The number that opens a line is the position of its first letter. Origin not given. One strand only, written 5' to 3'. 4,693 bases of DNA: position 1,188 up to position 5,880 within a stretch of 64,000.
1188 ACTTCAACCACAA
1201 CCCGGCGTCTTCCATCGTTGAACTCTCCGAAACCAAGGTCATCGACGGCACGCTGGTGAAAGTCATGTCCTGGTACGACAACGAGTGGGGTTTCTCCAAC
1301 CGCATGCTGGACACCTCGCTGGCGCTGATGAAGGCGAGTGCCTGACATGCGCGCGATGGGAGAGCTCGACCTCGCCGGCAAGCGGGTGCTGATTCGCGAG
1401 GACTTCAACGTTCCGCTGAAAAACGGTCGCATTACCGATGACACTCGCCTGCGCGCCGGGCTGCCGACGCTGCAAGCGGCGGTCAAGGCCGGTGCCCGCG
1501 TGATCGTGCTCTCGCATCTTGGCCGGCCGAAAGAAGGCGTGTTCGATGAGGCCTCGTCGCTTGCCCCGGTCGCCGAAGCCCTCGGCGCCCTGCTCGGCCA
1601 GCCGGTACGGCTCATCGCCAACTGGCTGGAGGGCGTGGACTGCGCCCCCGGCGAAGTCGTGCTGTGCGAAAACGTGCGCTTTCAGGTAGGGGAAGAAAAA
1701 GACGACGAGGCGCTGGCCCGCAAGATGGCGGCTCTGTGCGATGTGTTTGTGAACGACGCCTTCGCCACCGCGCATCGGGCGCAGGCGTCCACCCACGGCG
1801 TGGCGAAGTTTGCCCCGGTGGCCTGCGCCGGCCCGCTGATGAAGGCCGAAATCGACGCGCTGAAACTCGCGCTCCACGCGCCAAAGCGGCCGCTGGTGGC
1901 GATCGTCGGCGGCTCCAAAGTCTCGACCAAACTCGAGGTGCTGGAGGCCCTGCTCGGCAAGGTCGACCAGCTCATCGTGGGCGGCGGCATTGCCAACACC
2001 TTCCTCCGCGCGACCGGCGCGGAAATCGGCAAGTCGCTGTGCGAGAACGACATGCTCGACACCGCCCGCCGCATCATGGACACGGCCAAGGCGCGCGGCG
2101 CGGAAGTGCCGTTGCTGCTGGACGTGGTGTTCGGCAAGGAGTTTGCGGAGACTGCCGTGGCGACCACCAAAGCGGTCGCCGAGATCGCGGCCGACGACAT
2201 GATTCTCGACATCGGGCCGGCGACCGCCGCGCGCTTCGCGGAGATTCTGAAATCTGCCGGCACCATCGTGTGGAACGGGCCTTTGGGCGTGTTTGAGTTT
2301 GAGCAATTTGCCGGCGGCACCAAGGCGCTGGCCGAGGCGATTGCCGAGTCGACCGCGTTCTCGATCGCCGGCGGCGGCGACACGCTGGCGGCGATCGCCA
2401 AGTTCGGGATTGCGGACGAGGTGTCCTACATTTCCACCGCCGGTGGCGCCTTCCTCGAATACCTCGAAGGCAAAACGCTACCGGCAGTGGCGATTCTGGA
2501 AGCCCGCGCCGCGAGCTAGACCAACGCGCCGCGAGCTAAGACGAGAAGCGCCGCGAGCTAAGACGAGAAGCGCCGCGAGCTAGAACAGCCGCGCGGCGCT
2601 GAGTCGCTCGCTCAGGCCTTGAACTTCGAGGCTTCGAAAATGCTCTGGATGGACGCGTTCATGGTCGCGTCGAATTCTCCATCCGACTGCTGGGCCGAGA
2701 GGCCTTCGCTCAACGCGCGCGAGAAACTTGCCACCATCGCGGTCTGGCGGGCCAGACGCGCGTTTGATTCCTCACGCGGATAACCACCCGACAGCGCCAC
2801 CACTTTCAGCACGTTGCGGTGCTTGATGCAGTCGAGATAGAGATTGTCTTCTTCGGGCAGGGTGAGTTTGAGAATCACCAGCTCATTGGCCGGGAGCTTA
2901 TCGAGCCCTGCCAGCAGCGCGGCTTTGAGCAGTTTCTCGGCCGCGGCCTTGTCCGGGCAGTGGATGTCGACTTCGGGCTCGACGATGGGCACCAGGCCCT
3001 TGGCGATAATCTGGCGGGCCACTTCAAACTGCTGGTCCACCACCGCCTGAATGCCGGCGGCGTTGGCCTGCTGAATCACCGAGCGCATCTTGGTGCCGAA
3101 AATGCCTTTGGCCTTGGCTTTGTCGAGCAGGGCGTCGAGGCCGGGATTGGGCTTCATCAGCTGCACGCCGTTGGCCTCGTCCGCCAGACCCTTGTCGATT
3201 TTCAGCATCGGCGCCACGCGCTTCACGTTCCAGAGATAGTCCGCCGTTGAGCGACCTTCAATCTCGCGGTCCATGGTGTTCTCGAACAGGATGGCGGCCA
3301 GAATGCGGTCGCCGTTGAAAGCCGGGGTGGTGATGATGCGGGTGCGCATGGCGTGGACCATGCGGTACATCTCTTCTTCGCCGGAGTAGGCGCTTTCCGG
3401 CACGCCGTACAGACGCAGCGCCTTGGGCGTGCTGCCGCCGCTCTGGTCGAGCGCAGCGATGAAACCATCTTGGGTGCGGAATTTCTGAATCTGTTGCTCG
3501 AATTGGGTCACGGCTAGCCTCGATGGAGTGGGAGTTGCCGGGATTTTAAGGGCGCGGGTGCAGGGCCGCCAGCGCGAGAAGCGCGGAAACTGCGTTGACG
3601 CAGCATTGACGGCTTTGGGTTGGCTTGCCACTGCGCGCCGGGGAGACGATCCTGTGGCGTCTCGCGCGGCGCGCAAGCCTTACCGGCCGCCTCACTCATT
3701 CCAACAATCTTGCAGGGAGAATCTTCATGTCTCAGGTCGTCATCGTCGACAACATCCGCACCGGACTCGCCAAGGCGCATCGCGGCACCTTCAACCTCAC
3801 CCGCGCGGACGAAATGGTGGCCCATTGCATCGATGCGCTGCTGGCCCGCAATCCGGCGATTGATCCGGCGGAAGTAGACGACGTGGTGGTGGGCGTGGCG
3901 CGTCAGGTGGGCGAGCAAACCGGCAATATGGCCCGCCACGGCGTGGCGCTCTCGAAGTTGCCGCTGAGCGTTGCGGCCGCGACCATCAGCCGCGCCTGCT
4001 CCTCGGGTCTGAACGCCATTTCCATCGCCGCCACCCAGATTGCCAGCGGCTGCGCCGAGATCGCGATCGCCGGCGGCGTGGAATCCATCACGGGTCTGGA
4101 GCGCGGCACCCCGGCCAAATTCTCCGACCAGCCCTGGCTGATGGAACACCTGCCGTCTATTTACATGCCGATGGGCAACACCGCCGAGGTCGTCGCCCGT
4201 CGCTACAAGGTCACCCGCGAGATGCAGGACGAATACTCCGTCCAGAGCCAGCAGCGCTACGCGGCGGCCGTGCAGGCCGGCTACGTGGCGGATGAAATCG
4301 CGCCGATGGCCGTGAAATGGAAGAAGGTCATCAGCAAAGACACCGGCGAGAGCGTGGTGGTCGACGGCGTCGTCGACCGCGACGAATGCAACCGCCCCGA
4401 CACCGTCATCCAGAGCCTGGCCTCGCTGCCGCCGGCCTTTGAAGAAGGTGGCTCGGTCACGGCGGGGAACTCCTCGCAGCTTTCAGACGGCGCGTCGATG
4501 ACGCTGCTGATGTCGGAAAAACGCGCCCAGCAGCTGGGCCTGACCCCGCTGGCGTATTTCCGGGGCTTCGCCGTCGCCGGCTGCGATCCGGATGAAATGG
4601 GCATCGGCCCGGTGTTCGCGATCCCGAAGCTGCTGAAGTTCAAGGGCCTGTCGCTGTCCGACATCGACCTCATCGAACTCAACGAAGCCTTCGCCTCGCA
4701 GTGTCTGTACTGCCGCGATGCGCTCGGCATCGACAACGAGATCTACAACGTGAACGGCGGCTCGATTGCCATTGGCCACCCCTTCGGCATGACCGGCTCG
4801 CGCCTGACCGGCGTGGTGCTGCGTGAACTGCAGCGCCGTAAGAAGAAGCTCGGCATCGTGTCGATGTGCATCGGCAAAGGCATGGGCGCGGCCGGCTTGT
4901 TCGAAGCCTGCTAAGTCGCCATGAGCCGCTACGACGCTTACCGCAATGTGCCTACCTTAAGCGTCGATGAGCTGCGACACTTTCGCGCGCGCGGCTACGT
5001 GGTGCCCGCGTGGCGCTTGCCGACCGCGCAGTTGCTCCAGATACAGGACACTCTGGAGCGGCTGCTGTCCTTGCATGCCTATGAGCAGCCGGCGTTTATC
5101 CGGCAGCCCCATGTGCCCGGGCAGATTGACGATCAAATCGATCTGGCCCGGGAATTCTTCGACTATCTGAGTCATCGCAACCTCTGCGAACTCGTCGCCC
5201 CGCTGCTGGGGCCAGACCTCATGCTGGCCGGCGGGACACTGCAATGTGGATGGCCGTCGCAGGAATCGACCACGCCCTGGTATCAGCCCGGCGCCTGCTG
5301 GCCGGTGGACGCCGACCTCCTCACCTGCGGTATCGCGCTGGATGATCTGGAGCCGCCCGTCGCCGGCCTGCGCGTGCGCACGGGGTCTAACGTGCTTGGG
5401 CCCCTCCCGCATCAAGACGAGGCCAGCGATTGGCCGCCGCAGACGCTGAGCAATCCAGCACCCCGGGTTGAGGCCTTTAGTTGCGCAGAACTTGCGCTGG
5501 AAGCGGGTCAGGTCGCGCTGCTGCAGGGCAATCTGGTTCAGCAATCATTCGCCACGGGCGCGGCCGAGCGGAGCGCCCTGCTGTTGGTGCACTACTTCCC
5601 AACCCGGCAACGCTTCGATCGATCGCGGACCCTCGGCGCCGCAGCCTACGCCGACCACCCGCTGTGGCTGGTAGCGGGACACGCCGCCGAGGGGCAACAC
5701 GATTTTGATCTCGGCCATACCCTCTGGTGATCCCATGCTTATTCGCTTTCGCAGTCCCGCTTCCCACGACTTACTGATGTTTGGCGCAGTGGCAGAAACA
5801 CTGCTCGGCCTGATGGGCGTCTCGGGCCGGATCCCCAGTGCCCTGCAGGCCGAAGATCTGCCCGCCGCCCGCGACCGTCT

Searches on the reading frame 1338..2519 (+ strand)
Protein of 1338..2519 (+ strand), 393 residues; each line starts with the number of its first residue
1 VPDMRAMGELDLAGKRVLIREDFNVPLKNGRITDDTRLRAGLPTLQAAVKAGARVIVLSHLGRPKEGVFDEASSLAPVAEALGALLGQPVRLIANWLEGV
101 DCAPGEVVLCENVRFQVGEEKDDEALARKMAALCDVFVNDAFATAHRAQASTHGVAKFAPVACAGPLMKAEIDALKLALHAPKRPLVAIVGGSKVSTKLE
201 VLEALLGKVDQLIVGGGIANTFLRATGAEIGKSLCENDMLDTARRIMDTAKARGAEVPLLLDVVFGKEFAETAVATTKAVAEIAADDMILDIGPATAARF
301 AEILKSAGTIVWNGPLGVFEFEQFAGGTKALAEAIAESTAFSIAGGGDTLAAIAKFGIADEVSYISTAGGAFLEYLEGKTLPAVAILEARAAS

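Call 73: search_protein_families(library=pfam, proteins=[window:1338-2519:+], max_evalue=0.00001)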
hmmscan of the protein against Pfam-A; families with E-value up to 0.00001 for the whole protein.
window:1338-2519:+ (393 aa): 1 family
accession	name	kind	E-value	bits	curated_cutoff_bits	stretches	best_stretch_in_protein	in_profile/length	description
PF00162.24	PGK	-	7.9e-148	492.9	27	1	9-379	3-379/379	Phosphoglycerate kinase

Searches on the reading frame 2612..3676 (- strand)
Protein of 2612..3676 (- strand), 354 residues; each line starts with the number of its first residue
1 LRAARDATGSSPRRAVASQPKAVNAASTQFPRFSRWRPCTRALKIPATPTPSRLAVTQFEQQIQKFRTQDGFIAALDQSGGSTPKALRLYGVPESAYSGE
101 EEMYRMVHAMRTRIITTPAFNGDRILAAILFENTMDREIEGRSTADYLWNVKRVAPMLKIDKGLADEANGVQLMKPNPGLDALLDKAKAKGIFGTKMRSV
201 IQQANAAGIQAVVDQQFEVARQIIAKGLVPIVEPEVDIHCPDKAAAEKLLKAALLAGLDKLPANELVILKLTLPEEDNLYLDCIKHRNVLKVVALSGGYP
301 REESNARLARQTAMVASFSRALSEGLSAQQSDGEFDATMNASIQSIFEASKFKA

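Call 73: search_protein_families(library=pfam, proteins=[window:2612-3676:-], max_evalue=0.00001)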
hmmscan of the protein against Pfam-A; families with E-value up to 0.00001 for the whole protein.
window:2612-3676:- (354 aa): 1 family
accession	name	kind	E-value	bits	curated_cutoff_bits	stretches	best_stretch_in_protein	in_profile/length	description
PF00274.25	Glycolytic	-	4.5e-09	36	22.2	1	73-239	16-180/349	Fructose-bisphosphate aldolase class-I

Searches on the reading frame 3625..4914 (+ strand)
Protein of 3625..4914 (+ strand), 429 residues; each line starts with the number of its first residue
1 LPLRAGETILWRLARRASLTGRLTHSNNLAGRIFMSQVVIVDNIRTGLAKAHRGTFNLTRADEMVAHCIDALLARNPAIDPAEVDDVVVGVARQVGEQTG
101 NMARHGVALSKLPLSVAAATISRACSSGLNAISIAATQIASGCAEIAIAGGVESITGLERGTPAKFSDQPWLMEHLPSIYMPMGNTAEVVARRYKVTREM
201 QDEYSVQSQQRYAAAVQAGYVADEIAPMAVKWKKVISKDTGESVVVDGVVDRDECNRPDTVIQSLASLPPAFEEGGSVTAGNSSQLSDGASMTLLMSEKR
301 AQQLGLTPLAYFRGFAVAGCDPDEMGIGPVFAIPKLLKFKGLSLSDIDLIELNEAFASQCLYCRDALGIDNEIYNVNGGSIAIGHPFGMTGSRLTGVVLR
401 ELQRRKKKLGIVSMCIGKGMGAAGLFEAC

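Call 73: search_protein_families(library=pfam, proteins=[window:3625-4914:+], max_evalue=0.00001)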
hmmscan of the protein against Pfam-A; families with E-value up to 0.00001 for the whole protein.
window:3625-4914:+ (429 aa): 3 families
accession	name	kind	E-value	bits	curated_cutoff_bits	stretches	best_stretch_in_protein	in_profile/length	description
PF00108.29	Thiolase_N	-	8.8e-60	202.7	26.4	1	38-299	1-260/260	Thiolase, N-terminal domain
PF02803.24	Thiolase_C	-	2.6e-46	156.7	27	1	306-427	1-122/123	Thiolase, C-terminal domain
PF00109.32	ketoacyl-synt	-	1.1e-06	28.9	20.8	1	117-156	166-205/252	Beta-ketoacyl synthase, N-terminal domain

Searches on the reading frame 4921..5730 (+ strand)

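Call 73: search_protein_families(library=pfam, proteins=[window:4921-5730:+], max_evalue=0.00001)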
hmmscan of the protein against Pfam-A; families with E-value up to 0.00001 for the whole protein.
window:4921-5730:+ (269 aa): 1 family
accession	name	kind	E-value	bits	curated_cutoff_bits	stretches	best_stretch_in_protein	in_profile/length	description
PF05721.19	PhyH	-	6.6e-07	30.3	22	1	21-217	1-211/213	Phytanoyl-CoA dioxygenase (PhyH)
